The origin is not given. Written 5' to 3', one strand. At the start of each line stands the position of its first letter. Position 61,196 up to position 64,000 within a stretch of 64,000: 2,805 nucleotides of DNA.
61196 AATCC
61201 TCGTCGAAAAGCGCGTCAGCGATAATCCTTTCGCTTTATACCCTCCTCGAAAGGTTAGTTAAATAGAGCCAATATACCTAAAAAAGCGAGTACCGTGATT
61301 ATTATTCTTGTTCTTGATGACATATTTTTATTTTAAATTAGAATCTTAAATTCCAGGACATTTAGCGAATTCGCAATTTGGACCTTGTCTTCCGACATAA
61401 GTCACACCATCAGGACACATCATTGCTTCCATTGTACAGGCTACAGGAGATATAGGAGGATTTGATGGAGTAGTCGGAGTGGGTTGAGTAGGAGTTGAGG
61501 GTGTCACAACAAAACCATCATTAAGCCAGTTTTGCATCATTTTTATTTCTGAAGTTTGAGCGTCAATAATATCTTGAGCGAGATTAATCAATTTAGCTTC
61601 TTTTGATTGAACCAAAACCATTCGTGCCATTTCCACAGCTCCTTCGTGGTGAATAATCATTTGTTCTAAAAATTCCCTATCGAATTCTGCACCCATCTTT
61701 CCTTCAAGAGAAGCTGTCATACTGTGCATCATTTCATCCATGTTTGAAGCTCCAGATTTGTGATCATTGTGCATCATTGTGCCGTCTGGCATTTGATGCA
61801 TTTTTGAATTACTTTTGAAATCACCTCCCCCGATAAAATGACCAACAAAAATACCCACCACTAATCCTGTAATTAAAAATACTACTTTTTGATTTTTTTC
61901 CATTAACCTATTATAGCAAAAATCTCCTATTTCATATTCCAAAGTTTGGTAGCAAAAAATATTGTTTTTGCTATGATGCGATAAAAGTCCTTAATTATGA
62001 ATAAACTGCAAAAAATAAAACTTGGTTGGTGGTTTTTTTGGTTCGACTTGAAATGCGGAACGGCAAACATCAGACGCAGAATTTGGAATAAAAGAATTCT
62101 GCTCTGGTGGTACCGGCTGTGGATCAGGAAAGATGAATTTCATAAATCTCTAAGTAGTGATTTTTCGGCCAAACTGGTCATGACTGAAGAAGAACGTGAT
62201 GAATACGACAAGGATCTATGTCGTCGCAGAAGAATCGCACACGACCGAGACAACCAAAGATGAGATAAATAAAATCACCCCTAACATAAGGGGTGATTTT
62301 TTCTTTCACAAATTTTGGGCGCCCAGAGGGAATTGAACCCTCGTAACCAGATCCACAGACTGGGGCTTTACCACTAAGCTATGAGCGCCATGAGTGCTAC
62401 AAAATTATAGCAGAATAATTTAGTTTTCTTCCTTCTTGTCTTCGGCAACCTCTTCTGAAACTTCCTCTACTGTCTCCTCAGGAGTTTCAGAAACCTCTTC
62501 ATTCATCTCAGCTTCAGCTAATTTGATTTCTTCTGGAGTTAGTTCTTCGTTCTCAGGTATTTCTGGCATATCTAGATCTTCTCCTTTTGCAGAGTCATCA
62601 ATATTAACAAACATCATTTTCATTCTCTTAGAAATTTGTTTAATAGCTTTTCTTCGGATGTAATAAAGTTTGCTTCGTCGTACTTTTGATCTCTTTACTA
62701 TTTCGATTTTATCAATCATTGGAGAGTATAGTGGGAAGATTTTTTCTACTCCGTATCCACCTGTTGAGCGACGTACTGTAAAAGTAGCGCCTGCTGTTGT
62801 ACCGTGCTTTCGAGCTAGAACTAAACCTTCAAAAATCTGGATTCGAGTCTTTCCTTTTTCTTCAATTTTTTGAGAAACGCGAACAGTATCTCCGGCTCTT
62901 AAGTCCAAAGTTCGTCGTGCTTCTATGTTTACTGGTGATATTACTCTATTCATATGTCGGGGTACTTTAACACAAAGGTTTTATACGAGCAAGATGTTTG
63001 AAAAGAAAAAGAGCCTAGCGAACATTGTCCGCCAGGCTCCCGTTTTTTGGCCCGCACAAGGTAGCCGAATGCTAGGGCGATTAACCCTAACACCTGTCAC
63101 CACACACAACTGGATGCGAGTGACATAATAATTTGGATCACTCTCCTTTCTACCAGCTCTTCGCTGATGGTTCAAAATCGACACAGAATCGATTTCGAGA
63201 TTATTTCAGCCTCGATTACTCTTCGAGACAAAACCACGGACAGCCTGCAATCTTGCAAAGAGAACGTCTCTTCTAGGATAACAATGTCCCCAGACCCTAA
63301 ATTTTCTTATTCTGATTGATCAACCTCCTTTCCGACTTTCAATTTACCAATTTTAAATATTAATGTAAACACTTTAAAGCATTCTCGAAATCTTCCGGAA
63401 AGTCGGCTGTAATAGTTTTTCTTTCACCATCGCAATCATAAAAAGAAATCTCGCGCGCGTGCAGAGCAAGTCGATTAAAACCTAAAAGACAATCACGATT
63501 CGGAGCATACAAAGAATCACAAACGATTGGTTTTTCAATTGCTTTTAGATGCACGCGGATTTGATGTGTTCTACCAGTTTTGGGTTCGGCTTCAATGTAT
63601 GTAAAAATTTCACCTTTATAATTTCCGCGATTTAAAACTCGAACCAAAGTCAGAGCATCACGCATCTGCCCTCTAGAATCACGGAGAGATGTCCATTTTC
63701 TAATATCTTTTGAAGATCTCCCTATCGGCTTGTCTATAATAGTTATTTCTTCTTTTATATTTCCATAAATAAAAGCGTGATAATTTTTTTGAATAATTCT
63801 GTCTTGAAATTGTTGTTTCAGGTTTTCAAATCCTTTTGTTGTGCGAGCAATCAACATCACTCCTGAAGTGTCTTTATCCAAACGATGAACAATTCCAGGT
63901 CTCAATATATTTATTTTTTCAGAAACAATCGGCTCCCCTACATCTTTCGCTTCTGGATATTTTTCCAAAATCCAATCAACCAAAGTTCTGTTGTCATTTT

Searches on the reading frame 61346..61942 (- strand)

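Call 12: search_protein_families(library=pfam, proteins=[window:61346-61942:-], max_evalue=0.001)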
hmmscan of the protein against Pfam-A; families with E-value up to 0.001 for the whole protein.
window:61346-61942:- (198 aa): 2 families
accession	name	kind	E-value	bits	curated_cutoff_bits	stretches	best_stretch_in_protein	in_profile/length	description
PF03713.19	DUF305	-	7.3e-21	75.3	27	1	50-140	60-151/151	Domain of unknown function (DUF305)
PF13628.12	DUF4142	-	2.6e-07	31.4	27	1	66-131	65-130/138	Domain of unknown function (DUF4142)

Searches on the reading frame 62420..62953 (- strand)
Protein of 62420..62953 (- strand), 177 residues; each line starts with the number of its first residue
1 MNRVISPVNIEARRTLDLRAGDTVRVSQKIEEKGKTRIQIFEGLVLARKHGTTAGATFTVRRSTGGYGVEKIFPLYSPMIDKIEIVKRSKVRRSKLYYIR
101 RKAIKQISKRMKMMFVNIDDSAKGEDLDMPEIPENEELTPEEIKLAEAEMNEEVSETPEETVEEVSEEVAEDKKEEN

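Call 12: search_protein_families(library=pfam, proteins=[window:62420-62953:-], max_evalue=0.001)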
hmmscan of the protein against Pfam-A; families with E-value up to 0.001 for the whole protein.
window:62420-62953:- (177 aa): 1 family
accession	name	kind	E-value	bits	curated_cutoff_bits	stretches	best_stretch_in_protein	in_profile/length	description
PF01245.26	Ribosomal_L19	-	6.3e-33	113.5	22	1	15-106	15-105/111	Ribosomal protein L19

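Call 23: find_encoding_contigs(protein=window:62420-62953:-, flank=10000, max_places=4)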
Protein window:62420-62953:- (177 aa): 3 contigs read that carry it; 2 places shown.
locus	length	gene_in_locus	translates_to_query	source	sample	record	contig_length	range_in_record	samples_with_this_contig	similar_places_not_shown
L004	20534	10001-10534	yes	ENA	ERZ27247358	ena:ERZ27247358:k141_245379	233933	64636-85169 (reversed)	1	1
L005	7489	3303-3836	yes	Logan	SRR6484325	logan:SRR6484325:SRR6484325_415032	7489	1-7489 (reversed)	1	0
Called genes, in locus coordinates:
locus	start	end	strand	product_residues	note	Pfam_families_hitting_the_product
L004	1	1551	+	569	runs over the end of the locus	PF00664:ABC_membrane, PF00005:ABC_tran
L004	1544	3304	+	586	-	PF00664:ABC_membrane, PF02463:SMC_N (faint), PF00005:ABC_tran, PF00004:AAA (faint)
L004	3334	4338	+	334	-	PF11104:PilM_2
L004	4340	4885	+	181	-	-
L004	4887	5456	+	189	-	-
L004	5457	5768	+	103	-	-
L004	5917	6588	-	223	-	-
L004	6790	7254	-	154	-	-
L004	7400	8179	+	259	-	-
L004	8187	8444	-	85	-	-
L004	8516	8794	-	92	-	-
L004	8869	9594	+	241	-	PF00849:PseudoU_synth_2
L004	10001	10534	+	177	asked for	PF01245:Ribosomal_L19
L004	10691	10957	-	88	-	-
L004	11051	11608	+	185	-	PF03713:DUF305, PF13628:DUF4142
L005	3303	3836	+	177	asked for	PF01245:Ribosomal_L19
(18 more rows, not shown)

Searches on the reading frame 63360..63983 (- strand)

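Call 12: search_protein_families(library=pfam, proteins=[window:63360-63983:-], max_evalue=0.001)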
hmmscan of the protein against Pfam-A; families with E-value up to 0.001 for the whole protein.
window:63360-63983:- (207 aa): 1 family
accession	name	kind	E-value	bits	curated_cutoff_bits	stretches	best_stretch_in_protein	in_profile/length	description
PF00849.27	PseudoU_synth_2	-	5.8e-25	88.7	26.8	1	28-147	38-151/152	RNA pseudouridylate synthase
